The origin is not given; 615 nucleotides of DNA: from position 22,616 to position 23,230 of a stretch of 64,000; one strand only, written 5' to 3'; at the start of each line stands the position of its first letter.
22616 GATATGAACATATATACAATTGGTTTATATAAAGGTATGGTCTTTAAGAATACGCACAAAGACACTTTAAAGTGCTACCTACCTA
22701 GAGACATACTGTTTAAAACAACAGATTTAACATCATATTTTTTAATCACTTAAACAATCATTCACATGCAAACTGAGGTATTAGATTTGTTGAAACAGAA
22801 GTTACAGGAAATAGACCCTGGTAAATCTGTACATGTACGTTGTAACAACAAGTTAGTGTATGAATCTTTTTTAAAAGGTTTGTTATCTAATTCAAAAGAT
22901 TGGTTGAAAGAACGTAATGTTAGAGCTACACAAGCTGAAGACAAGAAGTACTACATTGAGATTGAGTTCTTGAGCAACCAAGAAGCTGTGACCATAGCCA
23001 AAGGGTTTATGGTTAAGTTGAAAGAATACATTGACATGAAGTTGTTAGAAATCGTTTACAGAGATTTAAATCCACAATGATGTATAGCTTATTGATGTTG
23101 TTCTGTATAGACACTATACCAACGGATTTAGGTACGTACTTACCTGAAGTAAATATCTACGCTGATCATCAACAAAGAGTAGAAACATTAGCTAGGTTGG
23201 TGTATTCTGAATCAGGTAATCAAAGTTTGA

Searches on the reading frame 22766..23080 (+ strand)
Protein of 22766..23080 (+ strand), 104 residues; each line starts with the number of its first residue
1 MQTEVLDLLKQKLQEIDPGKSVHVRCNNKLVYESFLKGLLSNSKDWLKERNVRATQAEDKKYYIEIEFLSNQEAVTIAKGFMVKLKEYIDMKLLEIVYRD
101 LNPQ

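Call 91: find_homologous_proteins(query=window:22766-23080:+, max_evalue=0.00001)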
Query window:22766-23080:+ (104 aa): 6 proteins with E <= 0.00001 among 7 candidates.
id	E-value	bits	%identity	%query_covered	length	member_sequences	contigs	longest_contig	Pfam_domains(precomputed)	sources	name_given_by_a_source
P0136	2.1e-60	219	100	100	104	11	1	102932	-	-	-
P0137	6.3e-52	192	88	100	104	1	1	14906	-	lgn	-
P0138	1.4e-50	187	87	100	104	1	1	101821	-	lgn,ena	-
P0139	1.2e-48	181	84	100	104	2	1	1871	-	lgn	-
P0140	2.6e-43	164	90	84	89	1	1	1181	-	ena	-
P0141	1.8e-31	126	65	95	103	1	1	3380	-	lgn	-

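Call 92: find_encoding_contigs(protein=P0138, flank=10000, max_places=2)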
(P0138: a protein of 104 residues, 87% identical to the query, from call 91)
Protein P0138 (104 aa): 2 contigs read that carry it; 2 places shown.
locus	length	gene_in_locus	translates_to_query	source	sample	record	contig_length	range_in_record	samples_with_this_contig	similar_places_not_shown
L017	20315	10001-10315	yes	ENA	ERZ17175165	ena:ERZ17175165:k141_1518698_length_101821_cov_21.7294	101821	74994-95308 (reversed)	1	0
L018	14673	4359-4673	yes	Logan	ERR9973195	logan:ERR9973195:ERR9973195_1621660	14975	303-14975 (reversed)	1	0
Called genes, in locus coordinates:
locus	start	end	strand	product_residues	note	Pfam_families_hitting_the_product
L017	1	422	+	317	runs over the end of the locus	PF03781:FGE-sulfatase (weak)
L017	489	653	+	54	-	-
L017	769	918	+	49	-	-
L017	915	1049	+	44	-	-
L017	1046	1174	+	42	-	-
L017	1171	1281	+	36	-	-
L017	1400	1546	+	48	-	-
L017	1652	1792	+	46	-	-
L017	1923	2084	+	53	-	-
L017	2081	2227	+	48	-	-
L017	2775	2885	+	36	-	-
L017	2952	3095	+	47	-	-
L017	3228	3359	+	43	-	-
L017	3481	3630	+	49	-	-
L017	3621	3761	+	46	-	-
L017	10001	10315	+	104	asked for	-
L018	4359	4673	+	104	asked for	-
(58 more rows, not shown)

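Call 93: find_encoding_contigs(protein=P0141, flank=10000, max_places=2)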
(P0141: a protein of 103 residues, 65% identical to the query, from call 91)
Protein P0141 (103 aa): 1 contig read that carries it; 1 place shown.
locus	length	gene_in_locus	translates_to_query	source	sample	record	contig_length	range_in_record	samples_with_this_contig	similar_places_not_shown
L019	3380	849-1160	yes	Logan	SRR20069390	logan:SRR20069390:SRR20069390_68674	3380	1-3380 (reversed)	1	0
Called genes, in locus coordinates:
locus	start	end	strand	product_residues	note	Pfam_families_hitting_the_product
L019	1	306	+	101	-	?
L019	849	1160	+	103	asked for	-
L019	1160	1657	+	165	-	PF07486:Hydrolase_2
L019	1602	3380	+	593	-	?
